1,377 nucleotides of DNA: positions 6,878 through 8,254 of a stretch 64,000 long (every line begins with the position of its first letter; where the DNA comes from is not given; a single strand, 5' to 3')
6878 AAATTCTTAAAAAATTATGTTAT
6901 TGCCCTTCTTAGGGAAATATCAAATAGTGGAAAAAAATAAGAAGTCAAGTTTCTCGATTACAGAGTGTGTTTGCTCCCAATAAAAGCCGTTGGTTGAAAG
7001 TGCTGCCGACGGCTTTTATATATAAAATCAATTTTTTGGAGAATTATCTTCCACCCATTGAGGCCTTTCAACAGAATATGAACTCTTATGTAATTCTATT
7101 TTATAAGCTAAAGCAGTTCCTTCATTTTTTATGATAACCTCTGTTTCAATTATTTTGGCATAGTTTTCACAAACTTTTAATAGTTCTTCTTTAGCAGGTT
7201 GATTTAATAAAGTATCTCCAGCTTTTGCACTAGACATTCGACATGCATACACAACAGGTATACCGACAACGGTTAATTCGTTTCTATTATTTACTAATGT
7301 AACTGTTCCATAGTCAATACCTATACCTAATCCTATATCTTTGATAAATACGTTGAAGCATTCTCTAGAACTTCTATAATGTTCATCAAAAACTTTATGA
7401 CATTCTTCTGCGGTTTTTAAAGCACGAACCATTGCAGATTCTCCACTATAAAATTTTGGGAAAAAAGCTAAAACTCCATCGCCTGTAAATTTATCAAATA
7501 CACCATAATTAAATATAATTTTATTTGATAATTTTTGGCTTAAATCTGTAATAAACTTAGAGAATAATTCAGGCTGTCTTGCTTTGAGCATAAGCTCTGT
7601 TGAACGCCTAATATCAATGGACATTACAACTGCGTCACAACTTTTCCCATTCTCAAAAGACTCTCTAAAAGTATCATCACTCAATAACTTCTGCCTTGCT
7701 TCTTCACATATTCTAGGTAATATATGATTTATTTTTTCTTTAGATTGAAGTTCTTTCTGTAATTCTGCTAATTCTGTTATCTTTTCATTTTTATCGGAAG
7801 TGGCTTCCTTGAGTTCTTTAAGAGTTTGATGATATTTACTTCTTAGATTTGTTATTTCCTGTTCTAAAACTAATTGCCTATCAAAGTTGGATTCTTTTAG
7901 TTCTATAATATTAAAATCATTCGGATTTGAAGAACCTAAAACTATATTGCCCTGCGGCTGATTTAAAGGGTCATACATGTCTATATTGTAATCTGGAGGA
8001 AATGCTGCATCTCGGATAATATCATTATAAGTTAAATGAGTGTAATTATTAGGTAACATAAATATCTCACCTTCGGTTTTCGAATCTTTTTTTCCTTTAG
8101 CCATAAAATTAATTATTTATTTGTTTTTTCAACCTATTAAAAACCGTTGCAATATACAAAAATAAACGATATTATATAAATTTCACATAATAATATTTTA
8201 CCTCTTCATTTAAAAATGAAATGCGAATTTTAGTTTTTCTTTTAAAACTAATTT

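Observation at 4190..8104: Candidate undescribed nucleotide-based defence cassette: class III cyclase, Nudix, Kir-like channel and MoaA-like radical SAM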

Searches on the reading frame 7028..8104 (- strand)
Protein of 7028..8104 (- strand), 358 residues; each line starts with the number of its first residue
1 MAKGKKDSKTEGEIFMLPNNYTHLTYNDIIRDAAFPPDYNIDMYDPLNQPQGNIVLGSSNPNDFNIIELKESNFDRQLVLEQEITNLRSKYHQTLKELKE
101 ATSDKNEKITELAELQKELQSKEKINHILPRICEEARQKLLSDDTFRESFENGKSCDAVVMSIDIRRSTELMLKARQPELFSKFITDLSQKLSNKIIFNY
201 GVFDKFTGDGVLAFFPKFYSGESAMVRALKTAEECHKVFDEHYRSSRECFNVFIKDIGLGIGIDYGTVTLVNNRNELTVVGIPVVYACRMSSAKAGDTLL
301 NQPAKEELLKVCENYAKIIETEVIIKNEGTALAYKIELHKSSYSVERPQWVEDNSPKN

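Call 3: search_protein_families(library=pfam, proteins=[window:7028-8104:-], max_evalue=1)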
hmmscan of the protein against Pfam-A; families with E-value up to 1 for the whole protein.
window:7028-8104:- (358 aa): 4 families
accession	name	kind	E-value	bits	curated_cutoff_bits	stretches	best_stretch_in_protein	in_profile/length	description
PF23864.1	DUF7222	-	0.025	15.3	27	0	222-274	27-74/108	Domain of unknown function (DUF7222)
PF23775.1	Beta-prop_RIG_2nd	-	0.032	14.1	80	1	251-354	124-226/278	RIG second beta-propeller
PF07352.17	Phage_Mu_Gam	-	0.1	13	28.3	1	77-124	22-71/149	Bacteriophage Mu Gam like protein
PF06972.17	GIP1_N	-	0.12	13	26.4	0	134-148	36-50/60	GBF-interacting protein 1 N-terminal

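Call 4: search_protein_families(library=padloc, proteins=[window:7028-8104:-], max_evalue=1)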
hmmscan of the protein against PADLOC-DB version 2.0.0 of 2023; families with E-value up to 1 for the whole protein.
window:7028-8104:- (358 aa): 6 families
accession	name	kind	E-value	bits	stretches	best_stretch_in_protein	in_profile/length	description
PDLC02367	PycC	-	3.3e-12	44.3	1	151-296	37-179/226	-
PDLC02370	PycC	-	4.9e-12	43.9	1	82-344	6-280/340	-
PDLC00766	PycC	-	4.4e-07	27.6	1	150-344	36-228/232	Pycsar cyclase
PDLC02368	PycC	-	5.6e-07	27.4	1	120-292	8-180/234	-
PDLC00764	PycC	-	1.2e-06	25.7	1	152-267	89-204/449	Pycsar cyclase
PDLC00734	PycC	-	3.1e-06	24.6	1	123-291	154-321/374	Pycsar cyclase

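Call 5: search_protein_families(library=ncbifam, proteins=[window:7028-8104:-], max_evalue=1)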
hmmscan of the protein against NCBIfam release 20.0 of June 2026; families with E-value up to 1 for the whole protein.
window:7028-8104:- (358 aa): 4 families
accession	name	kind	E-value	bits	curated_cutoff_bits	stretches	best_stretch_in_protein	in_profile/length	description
NF004402.0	PRK05758.2-2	equivalog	0.03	14.4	115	1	95-202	45-145/179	F0F1 ATP synthase subunit delta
NF033872.1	SidA_fam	subfamily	0.036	12.9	60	1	66-152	221-302/379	T4SS effector SidA family protein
TIGR02069.1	cyanophycinase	equivalog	0.047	13.1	126.6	1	239-289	166-216/250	cyanophycinase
NF041416.1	halo_CC_star_2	equivalog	0.12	12.8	140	1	76-128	27-78/113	halo-CC-star protein HcsL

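Call 39: find_homologous_proteins(query=window:7028-8104:-, max_evalue=0.00001)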
Query window:7028-8104:- (358 aa): 1221 proteins with E <= 0.00001 among 5371 candidates; the best 120 are listed.
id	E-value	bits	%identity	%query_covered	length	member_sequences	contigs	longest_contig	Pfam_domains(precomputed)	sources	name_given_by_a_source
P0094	3.1e-236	801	100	100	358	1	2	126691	-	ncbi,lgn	-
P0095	6.3e-144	497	76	82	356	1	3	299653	-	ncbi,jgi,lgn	jgi:class 3 adenylate cyclase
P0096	5.0e-140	485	68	91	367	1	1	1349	-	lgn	-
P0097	1.7e-137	476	66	91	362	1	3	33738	-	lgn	-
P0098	4.0e-137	475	73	79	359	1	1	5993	-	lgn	-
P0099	7.0e-137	474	67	88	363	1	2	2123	-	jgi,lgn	-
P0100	7.4e-137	474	71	85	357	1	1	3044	-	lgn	-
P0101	9.9e-137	474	74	79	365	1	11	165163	-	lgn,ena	-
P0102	1.9e-136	473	75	78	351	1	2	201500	-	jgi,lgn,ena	-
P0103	8.1e-136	471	73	78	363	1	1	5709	-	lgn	-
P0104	1.1e-135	470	73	79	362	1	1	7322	-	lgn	-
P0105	1.3e-135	470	65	92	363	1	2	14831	-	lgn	-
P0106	5.9e-134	465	74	77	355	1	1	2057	-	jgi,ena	-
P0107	1.6e-133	463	72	78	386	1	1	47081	-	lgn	-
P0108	3.6e-133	462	70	80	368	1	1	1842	-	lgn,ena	-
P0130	1.8e-122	427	67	80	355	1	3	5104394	-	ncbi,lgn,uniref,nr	ncbi:Adenylate cyclase, class 3 [Chryseobacterium arachidis]|uniref:Adenylate cyclase, class 3 n=1 T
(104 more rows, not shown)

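Call 40: find_encoding_contigs(protein=P0095, flank=6000, max_places=3)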
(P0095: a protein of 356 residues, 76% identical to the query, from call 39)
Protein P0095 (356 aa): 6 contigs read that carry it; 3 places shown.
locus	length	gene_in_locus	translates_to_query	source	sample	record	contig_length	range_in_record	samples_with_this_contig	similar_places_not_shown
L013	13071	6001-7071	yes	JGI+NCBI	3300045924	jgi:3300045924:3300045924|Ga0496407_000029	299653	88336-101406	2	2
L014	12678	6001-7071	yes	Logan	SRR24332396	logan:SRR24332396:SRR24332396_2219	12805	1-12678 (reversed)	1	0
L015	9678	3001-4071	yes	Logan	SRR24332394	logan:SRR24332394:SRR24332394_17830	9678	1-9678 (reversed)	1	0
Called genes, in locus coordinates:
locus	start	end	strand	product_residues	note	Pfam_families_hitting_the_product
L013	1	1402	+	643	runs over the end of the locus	PF17092:PCB_OB (faint), PF21710:Spt6_S1 (faint), PF00575:S1, PF23459:S1_RRP5 (faint), PF00575:S1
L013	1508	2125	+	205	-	PF00691:OmpA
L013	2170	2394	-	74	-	-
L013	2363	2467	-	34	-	-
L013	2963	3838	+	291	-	PF02899:Phage_int_SAM_1 (weak), PF13495:Phage_int_SAM_4, PF00589:Phage_integrase, PF22823:MrpR_C_cat (weak)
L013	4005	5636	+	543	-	PF03063:Prismane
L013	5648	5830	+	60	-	PF04324:Fer2_BFD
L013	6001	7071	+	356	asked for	-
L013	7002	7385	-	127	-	-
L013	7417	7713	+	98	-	PF13560:HTH_31 (weak), PF01381:HTH_3 (weak)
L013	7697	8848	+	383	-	PF00145:DNA_methylase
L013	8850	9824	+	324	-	PF09556:RE_HaeIII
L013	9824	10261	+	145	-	PF03852:Vsr, PF18741:MTES_1575 (faint), PF04480:DUF559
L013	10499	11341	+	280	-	PF12833:HTH_18, PF00165:HTH_AraC (faint)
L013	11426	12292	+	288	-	PF07366:SnoaL (faint), PF12680:SnoaL_2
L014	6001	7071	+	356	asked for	-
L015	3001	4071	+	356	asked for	-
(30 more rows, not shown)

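Call 41: find_encoding_contigs(protein=P0130, flank=6000, max_places=3)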
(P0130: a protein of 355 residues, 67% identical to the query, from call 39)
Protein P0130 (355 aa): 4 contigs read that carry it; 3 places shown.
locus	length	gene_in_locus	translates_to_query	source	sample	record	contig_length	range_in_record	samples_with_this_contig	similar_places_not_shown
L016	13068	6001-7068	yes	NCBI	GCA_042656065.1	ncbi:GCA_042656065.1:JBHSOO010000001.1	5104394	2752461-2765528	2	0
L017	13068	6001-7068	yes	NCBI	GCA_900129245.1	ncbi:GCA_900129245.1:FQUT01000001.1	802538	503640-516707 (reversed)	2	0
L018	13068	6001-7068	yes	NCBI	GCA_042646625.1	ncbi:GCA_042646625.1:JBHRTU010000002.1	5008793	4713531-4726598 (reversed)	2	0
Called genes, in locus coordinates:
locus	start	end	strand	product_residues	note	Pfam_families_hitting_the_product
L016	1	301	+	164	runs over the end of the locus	-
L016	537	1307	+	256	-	PF10077:DUF2314, PF12796:Ank_2 (weak), PF13857:Ank_5 (weak)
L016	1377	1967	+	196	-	PF06414:Zeta_toxin, PF13671:AAA_33 (weak)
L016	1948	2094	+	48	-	-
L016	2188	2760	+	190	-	PF00027:cNMP_binding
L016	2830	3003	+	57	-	-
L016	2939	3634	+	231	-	PF00106:adh_short, PF08659:KR (weak), PF13561:adh_short_C2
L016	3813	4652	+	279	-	PF00106:adh_short, PF04321:RmlD_sub_bind (weak), PF08659:KR, PF13561:adh_short_C2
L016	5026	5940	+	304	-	PF12833:HTH_18, PF00165:HTH_AraC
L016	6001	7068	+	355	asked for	-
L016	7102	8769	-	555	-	PF23357:DUF7088, PF09822:ABC_transp_aux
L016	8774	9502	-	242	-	PF01061:ABC2_membrane (weak), PF12679:ABC2_membrane_2, PF12730:ABC2_membrane_4 (weak), PF12698:ABC2_membrane_3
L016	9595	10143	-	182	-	PF03653:UPF0093, PF05425:CopD (weak)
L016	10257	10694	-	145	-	-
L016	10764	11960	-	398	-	PF00155:Aminotran_1_2, PF00464:SHMT (weak)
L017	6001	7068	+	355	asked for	-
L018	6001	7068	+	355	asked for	-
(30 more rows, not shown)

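Call 54: search_solved_structures(query=window:7028-8104:-, max_evalue=1, show_alignments=3)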
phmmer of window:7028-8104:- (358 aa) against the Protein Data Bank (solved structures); distinct sequences matched with E-value up to 1: 10.
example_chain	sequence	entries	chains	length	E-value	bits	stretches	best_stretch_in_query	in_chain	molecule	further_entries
3r5g_A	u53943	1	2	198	2.4e-05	26.9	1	160-303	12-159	CyaB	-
2w01_A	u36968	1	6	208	0.00019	23.9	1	159-297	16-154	ADENYLATE CYCLASE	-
6fht_A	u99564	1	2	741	0.00059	22.3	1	159-296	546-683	Bacteriophytochrome,Adenylate cyclase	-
1wc0_A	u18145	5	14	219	0.023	17.1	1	173-300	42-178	ADENYLATE CYCLASE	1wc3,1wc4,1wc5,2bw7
1wc1_A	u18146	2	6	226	0.025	16.9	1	173-300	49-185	ADENYLATE CYCLASE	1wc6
9i5t_U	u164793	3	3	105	0.76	12.1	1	245-290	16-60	Large ribosomal subunit protein bL21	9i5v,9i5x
7uvj_A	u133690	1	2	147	0.93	11.8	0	75-123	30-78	Apolipoprotein E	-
1le2_A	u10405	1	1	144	0.93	11.8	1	75-123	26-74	APOLIPOPROTEIN E2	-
1bz4_A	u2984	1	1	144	0.93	11.8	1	75-123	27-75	PROTEIN (APOLIPOPROTEIN E)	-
1lpe_A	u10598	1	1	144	0.98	11.7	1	75-123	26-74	APOLIPOPROTEIN E3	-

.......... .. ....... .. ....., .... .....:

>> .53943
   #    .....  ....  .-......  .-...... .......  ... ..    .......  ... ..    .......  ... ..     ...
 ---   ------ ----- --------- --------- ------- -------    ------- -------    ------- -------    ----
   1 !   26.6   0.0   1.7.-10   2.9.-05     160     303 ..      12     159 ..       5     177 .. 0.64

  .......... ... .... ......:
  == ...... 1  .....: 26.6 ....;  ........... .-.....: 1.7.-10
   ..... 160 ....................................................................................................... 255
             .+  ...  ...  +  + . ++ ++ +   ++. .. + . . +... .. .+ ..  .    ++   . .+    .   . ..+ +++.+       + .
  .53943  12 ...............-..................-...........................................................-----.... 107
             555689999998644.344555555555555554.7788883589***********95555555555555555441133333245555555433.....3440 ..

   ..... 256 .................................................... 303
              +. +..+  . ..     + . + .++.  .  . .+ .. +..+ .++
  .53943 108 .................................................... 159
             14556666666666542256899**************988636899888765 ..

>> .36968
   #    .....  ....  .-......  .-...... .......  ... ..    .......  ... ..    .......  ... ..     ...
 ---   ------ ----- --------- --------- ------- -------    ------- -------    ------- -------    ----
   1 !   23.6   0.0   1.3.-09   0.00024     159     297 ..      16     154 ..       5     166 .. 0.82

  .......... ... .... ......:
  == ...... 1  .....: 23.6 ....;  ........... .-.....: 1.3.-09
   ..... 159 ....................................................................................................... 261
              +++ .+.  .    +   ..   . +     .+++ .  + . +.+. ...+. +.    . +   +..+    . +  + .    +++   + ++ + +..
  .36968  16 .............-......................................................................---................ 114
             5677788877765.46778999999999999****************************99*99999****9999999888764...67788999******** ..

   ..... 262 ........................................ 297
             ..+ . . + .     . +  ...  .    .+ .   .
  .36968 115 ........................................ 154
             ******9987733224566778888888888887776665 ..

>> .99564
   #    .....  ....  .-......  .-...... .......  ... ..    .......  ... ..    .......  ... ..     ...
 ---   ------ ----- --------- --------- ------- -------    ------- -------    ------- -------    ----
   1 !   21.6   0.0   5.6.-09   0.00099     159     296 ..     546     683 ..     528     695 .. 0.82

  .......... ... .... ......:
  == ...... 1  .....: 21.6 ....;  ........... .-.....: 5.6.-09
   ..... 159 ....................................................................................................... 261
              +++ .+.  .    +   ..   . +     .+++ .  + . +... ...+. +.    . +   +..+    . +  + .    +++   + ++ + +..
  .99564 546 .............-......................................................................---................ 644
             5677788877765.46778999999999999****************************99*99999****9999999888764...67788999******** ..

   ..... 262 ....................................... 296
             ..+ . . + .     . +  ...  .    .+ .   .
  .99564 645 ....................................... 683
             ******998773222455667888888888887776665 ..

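Call 87: search_protein_families(library=phrogs, proteins=[window:7028-8104:-], max_evalue=0.001)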
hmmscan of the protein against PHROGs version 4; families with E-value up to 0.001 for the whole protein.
window:7028-8104:- (358 aa): 1 family
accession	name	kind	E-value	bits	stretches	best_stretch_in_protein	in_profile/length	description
phrog_35576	-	unknown function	4.2e-09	36.3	1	119-292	392-568/681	-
